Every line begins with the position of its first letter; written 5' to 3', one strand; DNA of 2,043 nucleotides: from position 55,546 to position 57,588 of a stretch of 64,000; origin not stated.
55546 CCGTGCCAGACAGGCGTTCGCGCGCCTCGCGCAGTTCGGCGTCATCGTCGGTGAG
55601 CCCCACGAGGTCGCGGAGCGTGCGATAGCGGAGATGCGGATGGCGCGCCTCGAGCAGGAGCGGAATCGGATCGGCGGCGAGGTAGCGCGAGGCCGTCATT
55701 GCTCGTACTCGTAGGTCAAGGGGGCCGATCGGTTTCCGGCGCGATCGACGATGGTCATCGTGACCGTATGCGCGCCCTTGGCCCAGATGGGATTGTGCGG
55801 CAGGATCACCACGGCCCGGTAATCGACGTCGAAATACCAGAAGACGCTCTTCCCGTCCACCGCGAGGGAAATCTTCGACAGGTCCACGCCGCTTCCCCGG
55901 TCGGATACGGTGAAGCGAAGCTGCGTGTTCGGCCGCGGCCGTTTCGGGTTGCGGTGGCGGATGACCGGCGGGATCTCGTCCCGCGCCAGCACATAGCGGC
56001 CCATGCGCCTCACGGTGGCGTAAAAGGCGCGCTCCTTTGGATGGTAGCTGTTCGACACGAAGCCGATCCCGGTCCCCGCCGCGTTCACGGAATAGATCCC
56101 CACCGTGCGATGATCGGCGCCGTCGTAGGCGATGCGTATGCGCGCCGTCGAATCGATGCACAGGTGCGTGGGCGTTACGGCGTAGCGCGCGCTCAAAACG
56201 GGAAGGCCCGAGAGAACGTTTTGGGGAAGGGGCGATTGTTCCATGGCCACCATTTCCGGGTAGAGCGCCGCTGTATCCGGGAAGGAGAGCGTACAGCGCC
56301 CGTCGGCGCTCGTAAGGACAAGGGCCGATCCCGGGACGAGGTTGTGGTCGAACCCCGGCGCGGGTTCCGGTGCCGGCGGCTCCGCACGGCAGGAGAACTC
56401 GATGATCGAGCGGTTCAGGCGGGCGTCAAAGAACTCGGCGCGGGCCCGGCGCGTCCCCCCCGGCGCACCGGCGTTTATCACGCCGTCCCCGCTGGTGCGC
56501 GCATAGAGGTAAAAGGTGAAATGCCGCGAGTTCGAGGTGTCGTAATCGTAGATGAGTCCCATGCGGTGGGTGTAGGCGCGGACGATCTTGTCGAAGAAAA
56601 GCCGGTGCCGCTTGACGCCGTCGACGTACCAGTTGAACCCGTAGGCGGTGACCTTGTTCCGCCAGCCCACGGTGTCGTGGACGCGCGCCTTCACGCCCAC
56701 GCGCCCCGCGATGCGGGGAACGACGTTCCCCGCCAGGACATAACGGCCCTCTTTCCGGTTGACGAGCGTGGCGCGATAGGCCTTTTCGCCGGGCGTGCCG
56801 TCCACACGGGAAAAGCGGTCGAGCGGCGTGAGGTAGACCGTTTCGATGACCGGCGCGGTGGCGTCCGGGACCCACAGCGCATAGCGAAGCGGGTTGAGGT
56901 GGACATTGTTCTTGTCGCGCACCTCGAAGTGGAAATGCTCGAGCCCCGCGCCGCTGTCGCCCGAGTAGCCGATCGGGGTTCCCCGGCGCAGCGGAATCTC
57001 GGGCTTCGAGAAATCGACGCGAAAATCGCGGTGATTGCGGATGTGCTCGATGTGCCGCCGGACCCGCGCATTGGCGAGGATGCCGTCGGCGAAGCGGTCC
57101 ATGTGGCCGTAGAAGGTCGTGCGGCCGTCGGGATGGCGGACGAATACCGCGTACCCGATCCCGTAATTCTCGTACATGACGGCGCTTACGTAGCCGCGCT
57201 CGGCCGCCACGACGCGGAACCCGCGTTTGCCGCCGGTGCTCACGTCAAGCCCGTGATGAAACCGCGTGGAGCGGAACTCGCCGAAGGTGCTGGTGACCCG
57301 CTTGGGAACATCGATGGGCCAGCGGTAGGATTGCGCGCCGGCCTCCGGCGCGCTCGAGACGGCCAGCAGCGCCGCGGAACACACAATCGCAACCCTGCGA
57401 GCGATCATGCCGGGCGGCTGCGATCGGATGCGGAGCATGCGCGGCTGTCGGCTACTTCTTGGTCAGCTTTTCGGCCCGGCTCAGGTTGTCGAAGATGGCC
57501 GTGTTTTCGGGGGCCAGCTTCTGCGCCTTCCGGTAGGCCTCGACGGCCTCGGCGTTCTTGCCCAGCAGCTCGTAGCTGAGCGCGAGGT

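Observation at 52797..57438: Translationally coupled trio: M23 peptidase, prenyltransferase/terpene-cyclase-like repeat protein, polytopic PAS-PP2C phosphatase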

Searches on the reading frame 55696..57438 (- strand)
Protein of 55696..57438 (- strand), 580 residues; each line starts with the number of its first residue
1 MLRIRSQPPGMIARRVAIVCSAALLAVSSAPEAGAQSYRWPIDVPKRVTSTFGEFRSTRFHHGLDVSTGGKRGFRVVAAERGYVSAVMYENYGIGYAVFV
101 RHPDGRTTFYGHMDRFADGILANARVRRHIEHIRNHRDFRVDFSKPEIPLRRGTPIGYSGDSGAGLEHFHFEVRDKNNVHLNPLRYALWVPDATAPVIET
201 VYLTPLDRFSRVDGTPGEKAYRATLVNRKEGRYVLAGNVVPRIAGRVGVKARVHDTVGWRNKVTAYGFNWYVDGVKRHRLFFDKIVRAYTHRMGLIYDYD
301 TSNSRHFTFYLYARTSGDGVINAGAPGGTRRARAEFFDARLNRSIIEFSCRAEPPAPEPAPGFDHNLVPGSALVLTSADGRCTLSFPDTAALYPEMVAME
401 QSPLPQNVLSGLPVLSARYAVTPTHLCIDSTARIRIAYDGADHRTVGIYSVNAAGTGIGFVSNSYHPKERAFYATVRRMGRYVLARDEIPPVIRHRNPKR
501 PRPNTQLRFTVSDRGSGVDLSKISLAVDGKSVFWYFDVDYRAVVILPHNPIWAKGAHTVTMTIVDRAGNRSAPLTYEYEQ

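Call 7: search_protein_families(library=pfam, proteins=[window:55696-57438:-], max_evalue=0.01)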
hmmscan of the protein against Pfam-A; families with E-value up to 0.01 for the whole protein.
window:55696-57438:- (580 aa): 1 family
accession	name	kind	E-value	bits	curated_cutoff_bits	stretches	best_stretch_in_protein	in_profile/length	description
PF01551.29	Peptidase_M23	-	1e-12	48.5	28.7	1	59-117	1-56/96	Peptidase family M23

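Call 10: search_protein_families(library=ncbifam, proteins=[window:55696-57438:-], max_evalue=0.001)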
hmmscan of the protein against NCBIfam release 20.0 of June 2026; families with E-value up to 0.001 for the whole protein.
window:55696-57438:- (580 aa): 5 families
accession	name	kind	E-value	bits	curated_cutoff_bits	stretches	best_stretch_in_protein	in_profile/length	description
NF052336.1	PdgHdaseHSB100310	equivalog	1.9e-08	34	500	1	19-117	16-110/316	peptidoglycan hydrolase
NF041208.1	celldiv_DipM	equivalog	1.6e-07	30.9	740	1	29-115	288-371/419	cell division endopeptidase DipM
NF040883.1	amid_act_ActS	equivalog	4.5e-07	29.4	375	1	17-116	96-189/242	amidase activator ActS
NF053738.1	S2SprSpoIIQBc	equivalog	0.00028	20.6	250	0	61-113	122-173/232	stage II sporulation protein SpoIIQ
NF047446.1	barrel_OmpL47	domain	0.0003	21.2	40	0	505-576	6-64/68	OmpL47-type beta-barrel domain-containing protein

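Call 18: find_homologous_proteins(query=window:55696-57438:-)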
Query window:55696-57438:- (580 aa): 44 proteins with E <= 0.001 among 8000 candidates.
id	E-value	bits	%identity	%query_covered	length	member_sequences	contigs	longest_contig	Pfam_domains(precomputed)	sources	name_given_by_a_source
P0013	0.0e+0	1338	100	100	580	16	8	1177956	PF01551.30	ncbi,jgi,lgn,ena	-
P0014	4.9e-165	568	47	93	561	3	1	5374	PF01551.30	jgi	jgi:hypothetical protein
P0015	1.2e-164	567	47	93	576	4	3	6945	PF27332.1,PF01551.30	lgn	-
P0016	1.2e-156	541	43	98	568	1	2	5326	PF27332.1,PF01551.30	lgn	-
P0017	1.1e-152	527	43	96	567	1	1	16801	PF01551.30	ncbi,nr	ncbi:MAG: M23 family metallopeptidase [bacterium]|nr:M23 family metallopeptidase [bacterium]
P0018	1.3e-151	524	45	95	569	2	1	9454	PF01551.30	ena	-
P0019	2.8e-150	520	40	96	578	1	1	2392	PF01551.30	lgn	-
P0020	7.9e-148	511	44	98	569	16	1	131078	PF27332.1,PF01551.30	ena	-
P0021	1.7e-146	507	43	96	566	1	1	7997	PF01551.30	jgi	jgi:hypothetical protein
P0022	7.0e-145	502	43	93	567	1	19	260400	PF01551.30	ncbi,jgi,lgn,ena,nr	ncbi:MAG TPA: M23 family metallopeptidase [Spirochaetota bacterium]|nr:M23 family metallopeptidase [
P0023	1.2e-142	494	44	97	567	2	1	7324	PF01551.30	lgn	-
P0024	3.6e-142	493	43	97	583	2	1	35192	PF01551.30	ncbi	-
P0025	6.5e-142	492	43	97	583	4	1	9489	PF27332.1,PF01551.30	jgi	jgi:hypothetical protein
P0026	5.3e-137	476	41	97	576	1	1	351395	PF01551.30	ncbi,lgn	-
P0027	9.4e-136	472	42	98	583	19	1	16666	PF01551.30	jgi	jgi:hypothetical protein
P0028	4.4e-134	466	42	98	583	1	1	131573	PF27332.1,PF01551.30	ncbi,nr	ncbi:MAG TPA: M23 family metallopeptidase [Spirochaetota bacterium]|nr:M23 family metallopeptidase [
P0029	6.6e-120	419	40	98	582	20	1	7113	PF01551.30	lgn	-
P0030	2.3e-52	196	39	45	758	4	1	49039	PF01551.30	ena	-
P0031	5.6e-52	195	35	52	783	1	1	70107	PF01551.30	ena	-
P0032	3.9e-40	156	32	47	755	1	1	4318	PF27332.1,PF01551.30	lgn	-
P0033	5.8e-39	152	32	54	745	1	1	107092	PF27332.1,PF01551.30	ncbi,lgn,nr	ncbi:MAG: M23 family metallopeptidase [Bacteroidetes bacterium]|nr:M23 family metallopeptidase [Bact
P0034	2.1e-38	150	40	41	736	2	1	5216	PF01551.30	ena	-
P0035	4.3e-37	146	35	40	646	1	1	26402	PF01551.30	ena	-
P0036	9.2e-37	145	34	44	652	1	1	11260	PF01551.30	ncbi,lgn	-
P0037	1.1e-34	138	28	96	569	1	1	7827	PF01551.30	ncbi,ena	-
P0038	5.9e-34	135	30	58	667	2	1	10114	PF01551.30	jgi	jgi:hypothetical protein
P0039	2.6e-33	133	26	93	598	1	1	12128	PF01551.30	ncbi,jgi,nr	ncbi:MAG: M23 family peptidase [Tannerella sp.]|jgi:murein DD-endopeptidase MepM/ murein hydrolase a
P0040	3.2e-33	133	32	41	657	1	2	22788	PF01551.30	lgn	-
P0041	4.1e-31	126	32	54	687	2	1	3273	PF01551.30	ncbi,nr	ncbi:MAG: M23 family metallopeptidase, partial [Bacteroidetes bacterium]|nr:M23 family metallopeptid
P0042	2.2e-30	124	26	57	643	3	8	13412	PF01551.30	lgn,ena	-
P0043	8.5e-30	122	24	96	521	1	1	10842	PF27332.1,PF01551.30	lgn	-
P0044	1.8e-29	121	26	95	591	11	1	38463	PF01551.30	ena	-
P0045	7.0e-29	119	25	92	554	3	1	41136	PF01551.30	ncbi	-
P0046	1.7e-28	117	25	93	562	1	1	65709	PF01551.30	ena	-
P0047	4.8e-28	116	25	93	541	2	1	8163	PF01551.30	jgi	jgi:hypothetical protein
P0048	6.7e-26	109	24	93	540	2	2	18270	PF01551.30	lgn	-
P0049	1.7e-24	104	24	92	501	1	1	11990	PF27332.1,PF01551.30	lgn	-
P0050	3.3e-24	103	24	95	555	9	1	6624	PF01551.30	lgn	-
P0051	9.7e-24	102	23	93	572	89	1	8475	PF27332.1,PF01551.30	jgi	jgi:hypothetical protein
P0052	1.3e-23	101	31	39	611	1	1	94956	PF01551.30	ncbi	-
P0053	2.4e-23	100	38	30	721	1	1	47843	PF01551.30,PF19077.7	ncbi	-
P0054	7.2e-22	95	25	96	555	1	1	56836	PF01551.30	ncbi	ncbi:MAG: hypothetical protein RI965_522 [Bacteroidota bacterium]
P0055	4.4e-20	90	32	36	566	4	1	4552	PF01551.30,PF19077.7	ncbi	-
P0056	3.1e-5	41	32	22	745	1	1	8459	PF01551.30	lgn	-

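Call 20: find_related_loci(query=A1, collection=genome_contigs, flank=10000)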
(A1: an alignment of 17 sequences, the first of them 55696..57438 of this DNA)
Query A1 (580 aa) in genome_contigs; peptide patterns used: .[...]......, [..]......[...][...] (x = any residue, [..] = any of these).
77 stretches matched a pattern; 18 encode a relative of the query (tblastn E <= 1e-3); 18 distinct loci.
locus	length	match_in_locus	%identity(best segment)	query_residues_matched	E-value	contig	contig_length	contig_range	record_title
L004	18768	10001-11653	45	23-578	1e-160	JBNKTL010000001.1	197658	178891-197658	MAG: Spirochaetota bacterium isolate A2.bin.24.permissive NODE_1_length_197658_cov_7.572903, whole genome shotgun sequen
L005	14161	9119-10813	44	13-578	3e-158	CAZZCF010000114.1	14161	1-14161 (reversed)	MAG TPA_asm: uncultured Leptospirales bacterium isolate binchicken_co334_180 genome assembly, contig: NODE_7580_length_1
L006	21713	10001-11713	42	7-579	3e-148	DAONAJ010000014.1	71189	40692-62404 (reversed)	MAG TPA_asm: Spirochaetota bacterium isolate AMR_MDS_3976 NODE_235_length_71189_cov_7.723466, whole genome shotgun seque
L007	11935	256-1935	42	10-576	5e-148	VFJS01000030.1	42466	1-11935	MAG: Spirochaetia bacterium isolate Bin_56_1 c_000003311917, whole genome shotgun sequence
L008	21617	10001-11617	43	38-579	1e-146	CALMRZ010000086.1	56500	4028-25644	MAG TPA_asm: uncultured Spirochaetes bacterium isolate SRR5007357_bin.202_CONCOCT_v1.1_MAG genome assembly, contig: ERZ7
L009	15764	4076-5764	43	16-578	6e-143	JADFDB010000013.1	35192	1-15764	MAG: Spirochaetes bacterium isolate QR_Bin.4 NODE_13_length_35192_cov_16.9343, whole genome shotgun sequence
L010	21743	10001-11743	41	1-578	7e-142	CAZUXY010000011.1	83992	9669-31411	MAG TPA_asm: uncultured Leptospirales bacterium isolate binchicken_co27_239 genome assembly, contig: NODE_433_length_839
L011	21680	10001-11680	41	17-579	5e-141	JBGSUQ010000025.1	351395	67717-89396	MAG: Spirochaetota bacterium isolate JTS-AC436 k141_278404, whole genome shotgun sequence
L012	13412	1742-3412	43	18-578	1e-140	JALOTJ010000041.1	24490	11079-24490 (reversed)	MAG: Spirochaetes bacterium isolate Prado230 scaffold_2024, whole genome shotgun sequence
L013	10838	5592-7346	42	5-578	2e-140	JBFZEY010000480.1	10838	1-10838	MAG: Spirochaetota bacterium isolate PPR_0600 k121_3383874, whole genome shotgun sequence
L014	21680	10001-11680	42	17-579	7e-139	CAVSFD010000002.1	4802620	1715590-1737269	MAG: uncultured Spirochaetota bacterium isolate MFD02979.bin.1.65 genome assembly, contig: contig_47028, whole genome sh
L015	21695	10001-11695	43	12-578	8e-137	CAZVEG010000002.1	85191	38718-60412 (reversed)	MAG TPA_asm: uncultured Leptospirales bacterium isolate binchicken_co269_219 genome assembly, contig: NODE_266_length_85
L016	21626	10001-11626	40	38-579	6e-134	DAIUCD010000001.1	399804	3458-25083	MAG TPA_asm: Spirochaetota bacterium isolate CTOTU7684 NODE_24_length_399804_cov_12.881098, whole genome shotgun sequenc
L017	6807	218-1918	40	12-578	1e-125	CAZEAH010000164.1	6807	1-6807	MAG TPA_asm: uncultured Leptospirales bacterium isolate binchicken_co58_57 genome assembly, contig: NODE_8719_length_680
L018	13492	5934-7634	40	12-578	1e-124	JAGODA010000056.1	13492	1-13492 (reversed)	MAG: Spirochaetes bacterium isolate Go_SlDig_bin_136 Go_SlDig_13532_length_13492_cov_5.268163, whole genome shotgun sequ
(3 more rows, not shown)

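Call 45: predict_structure(alignment_id=A1)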
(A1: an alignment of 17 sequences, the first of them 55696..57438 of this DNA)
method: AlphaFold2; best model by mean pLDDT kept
length: 580 residues; sequences in the alignment: 17
mean_pLDDT: 87.7   pTM: 0.82
mean pLDDT of the five models: 87.7, 87.2, 86.5, 83.6, 80.4
residues with pLDDT >= 90: 354; 70-90: 171; 50-70: 36; < 50: 19
segments of 3 or more residues with pLDDT < 50: 1-7, 26-35
pLDDT, mean of each block of 10 residues (from residue 1): 46 66 48 60 86 86 87 91 95 86 95 93 95 91 94 93 63 94 90 90 94 95 95 96 97 84 93 97 84 86 89 93 94 96 97 92 85 96 95 91 71 88 84 94 90 78 93 92 91 90 90 86 94 85 89 92 92 94
secondary structure, 60 per line:
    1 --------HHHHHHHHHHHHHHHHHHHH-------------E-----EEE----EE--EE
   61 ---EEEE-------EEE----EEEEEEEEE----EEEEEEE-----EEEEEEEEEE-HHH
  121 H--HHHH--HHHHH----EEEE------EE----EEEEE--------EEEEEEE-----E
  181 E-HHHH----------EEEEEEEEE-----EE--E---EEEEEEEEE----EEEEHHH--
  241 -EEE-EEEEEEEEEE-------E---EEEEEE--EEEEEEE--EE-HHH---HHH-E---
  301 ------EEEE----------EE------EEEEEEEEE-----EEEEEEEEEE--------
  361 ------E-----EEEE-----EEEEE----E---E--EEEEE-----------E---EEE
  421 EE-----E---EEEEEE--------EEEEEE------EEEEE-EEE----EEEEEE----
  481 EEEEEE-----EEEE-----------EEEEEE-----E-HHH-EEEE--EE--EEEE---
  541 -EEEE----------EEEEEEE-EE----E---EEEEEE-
elements in order: H9-28 E48-50 E64-67 E75-77 E82-90 E95-101 E107-116 H118-121 H124-127 H130-134 E139-142 E155-159 E168-174 H183-186 E197-205 E219-227 E232-235 E242-244 E246-255 E267-272 E275-281 E307-310 E329-337 E343-352 E373-376 E382-386 E398-402 E418-422 E432-437 E446-451 E458-462 E464-466 E471-476 E481-486 E492-495 E507-512 E524-527 E534-537 E542-545 E556-562 E574-579

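Call 47: fold_search(model_id=the predicted structure, library=pdb)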
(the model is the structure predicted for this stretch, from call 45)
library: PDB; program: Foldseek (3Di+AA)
matches with E <= 10: 1555; with E <= 0.001: 113
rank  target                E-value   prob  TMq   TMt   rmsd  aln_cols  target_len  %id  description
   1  5nmy_MODEL_1_A        1.7e-06  1.00  0.19  0.42  12.4       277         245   15  NMR solution structure of lysostaphin (released 2018-05-16)
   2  7qrl_C                2.6e-06  1.00  0.20  0.70   4.2       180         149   18  LytM domain of DipM, a coordinator of a complex net of autolysins in Caulobacter crescentus (released 2023-06-21)
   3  2yn3_A                2.9e-06  1.00  0.13  0.25  20.4       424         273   12  Structural insight into the giant calcium-binding adhesin SiiE: implications for the adhesion of Salmonella enterica t (released 2013-04-03)
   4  9gy1                  3.1e-06  1.00  0.19  0.76   3.4       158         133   26  High resolution crystal structure of StM23 peptidoglycan hydrolase (released 2025-06-04)
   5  5j1l_C                4.0e-06  1.00  0.18  0.60   3.3       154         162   25  Crystal structure of Csd1-Csd2 dimer I (released 2016-10-19)
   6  3uz0_B                5.0e-06  1.00  0.18  0.68   3.3       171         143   22  Crystal Structure of SpoIIIAH and SpoIIQ Complex (released 2012-03-21)
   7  8tzl_E                5.6e-06  1.00  0.19  0.30  16.8       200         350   20  Cryo-EM structure of Vibrio cholerae FtsE/FtsX/EnvC complex, full-length (released 2023-12-20)
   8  9flp_A                9.5e-06  0.51  0.10  0.07  72.5       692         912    9  CryoEM structure of the neck (1403-2314) in the grappling hook protein A (GhpA) in the bacterium Aureispira sp. CCB-QB (released 2024-10-16)
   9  5j1m_C                1.1e-05  1.00  0.18  0.61   2.9       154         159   24  Crystal structure of Csd1-Csd2 dimer II (released 2016-10-19)
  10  3ud2_B                1.1e-05  1.00  0.18  0.31  15.2       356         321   10  Crystal structure of Selenomethionine ZU5A-ZU5B protein domains of human erythrocyte ankyrin (released 2012-02-22)
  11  4bh5_A                1.1e-05  1.00  0.19  0.79   4.0       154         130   22  LytM domain of EnvC, an activator of cell wall amidases in Escherichia coli (released 2013-07-03)
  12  8c0j_B                1.1e-05  1.00  0.19  0.74   3.6       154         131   23  Structure of AmiB enzymatic domain bound to the EnvC LytM domain (released 2023-06-14)
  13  3tuf_B                1.2e-05  1.00  0.20  0.67   3.3       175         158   21  Structure of the SpoIIQ-SpoIIIAH pore forming complex. (released 2012-03-14)
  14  9flw_A                1.2e-05  0.69  0.11  0.12  55.3       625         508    8  CryoEM structure of the fragment-6 (3571-4078) in the grappling hook protein A (GhpA) in the bacterium Aureispira sp.  (released 2024-10-16)
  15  6muk                  1.8e-05  1.00  0.19  0.30   4.5       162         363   25  1.93 Angstrom Resolution Crystal Structure of Peptidase M23 from Neisseria gonorrhoeae. (released 2018-10-31)
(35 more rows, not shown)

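Call 52: search_protein_families(library=pfam, proteins=[L006:11876-13543:+, L006:13580-14200:+, L006:14209-15657:+, L006:8600-9490:-, L006:5704-6567:-, L004:11828-16057:-, L004:8200-9690:-, L014:11741-13495:+, L014:13459-14670:+, L014:8561-9451:-], max_evalue=0.001)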
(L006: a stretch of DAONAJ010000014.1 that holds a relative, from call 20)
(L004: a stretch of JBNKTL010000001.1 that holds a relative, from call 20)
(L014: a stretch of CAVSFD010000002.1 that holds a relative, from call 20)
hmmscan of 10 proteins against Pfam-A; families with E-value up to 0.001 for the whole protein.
L006:11876-13543:+ (555 aa): 2 families
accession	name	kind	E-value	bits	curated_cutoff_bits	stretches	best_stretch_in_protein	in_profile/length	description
PF00501.34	AMP-binding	-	9.7e-100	334.5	29.9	1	30-414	3-384/384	AMP-binding enzyme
PF13193.12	AMP-binding_C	-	2.1e-21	77.1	24.5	1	465-539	2-76/76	AMP-binding enzyme C-terminal domain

L006:13580-14200:+ (206 aa): 1 family
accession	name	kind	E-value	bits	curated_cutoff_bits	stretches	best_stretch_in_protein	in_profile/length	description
PF00857.26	Isochorismatase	-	1.1e-21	78.1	27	1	6-203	2-173/175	Isochorismatase domain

L006:14209-15657:+ (482 aa): 4 families
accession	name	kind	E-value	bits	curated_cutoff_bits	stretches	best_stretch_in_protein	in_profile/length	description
PF17767.7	NAPRTase_N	-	2.7e-39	134.8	32.6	1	5-128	1-125/125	Nicotinate phosphoribosyltransferase (NAPRTase) N-terminal domain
PF17956.6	NAPRTase_C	-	2.2e-26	92.9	23.3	1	356-471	2-111/111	Nicotinate phosphoribosyltransferase C-terminal domain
PF04095.22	NAPRTase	-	9e-06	26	20.8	1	149-321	3-186/239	Nicotinate phosphoribosyltransferase (NAPRTase) family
PF02749.22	QRPTase_N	-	4.6e-05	24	27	0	92-129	43-80/82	Quinolinate phosphoribosyl transferase, N-terminal domain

L006:8600-9490:- (296 aa): 6 families
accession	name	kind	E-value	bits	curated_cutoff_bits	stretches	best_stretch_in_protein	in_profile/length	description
PF07859.19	Abhydrolase_3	-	2.4e-60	204.3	25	1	70-271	1-209/210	alpha/beta hydrolase fold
PF10340.15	Say1_Mug180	-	5.4e-15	55.6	21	1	68-209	123-272/374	Steryl acetyl hydrolase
PF20434.5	BD-FAE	-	1.9e-10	41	26.8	1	67-152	13-105/215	BD-FAE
PF00326.27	Peptidase_S9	-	9.6e-07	28.9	22.6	1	87-155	13-83/213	Prolyl oligopeptidase family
PF00135.34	COesterase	-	0.00063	19.2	27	0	40-173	81-218/515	Carboxylesterase family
PF02129.25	Peptidase_S15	-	0.00075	19.7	23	0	115-184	74-143/262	X-Pro dipeptidyl-peptidase (S15 family)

L006:5704-6567:- (287 aa): 3 families
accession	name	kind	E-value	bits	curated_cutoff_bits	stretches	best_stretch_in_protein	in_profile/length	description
PF00106.31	adh_short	-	9.6e-47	159.4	26.6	1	9-190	2-187/195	short chain dehydrogenase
PF13561.12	adh_short_C2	-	8.2e-35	120.9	27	1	14-192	1-183/236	Enoyl-(Acyl carrier protein) reductase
PF08659.16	KR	-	9.5e-06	26.1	22.6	1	8-116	1-117/180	KR domain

L004:11828-16057:- (1409 aa): 3 families
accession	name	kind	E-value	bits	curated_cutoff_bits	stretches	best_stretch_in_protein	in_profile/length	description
PF01869.26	BcrAD_BadFG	-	5.6e-65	220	31.5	2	331-582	1-269/271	BadF/BadG/BcrA/BcrD ATPase family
PF09989.15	DUF2229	-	2.4e-42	145.5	29.4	1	677-891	2-218/218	CoA enzyme activase uncharacterised domain (DUF2229)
PF02782.22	FGGY_C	-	1e-05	25.9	27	0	182-249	126-192/198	FGGY family of carbohydrate kinases, C-terminal domain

L004:8200-9690:- (496 aa): 3 families
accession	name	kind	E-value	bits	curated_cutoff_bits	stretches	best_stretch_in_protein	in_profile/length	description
PF00152.25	tRNA-synt_2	-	3.5e-91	305.9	25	1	154-490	1-307/308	tRNA synthetases class II (D, K and N)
PF01336.31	tRNA_anti-codon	-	1.8e-16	60.3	27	1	55-131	2-75/75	OB-fold nucleic acid binding domain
PF01409.25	tRNA-synt_2d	-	1.3e-06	28.5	19.8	0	246-279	104-137/246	tRNA synthetases class II core domain (F)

L014:11741-13495:+ (584 aa): 2 families
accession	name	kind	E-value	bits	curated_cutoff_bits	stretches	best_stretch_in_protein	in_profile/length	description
PF01314.23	AFOR_C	-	1.7e-103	347.2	27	1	213-579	2-385/385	Aldehyde ferredoxin oxidoreductase, domains 2 & 3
PF02730.20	AFOR_N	-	2.3e-54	184.6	29.8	1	6-198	1-198/199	Aldehyde ferredoxin oxidoreductase, N-terminal domain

L014:13459-14670:+ (403 aa): 1 family
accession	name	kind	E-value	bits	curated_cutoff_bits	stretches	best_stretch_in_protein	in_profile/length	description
PF00596.27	Aldolase_II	-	1.8e-21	77.3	22.2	1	217-391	2-179/183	Class II Aldolase and Adducin N-terminal domain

L014:8561-9451:- (296 aa): 4 families
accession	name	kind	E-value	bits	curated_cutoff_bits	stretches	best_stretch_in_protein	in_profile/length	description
PF07859.19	Abhydrolase_3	-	3.8e-60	203.7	25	1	70-271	1-209/210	alpha/beta hydrolase fold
PF10340.15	Say1_Mug180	-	4.9e-14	52.4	21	1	68-227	123-287/374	Steryl acetyl hydrolase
PF20434.5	BD-FAE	-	1.8e-10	41.2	26.8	1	68-153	14-106/215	BD-FAE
PF00326.27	Peptidase_S9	-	1e-05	25.6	22.6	1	116-155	43-83/213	Prolyl oligopeptidase family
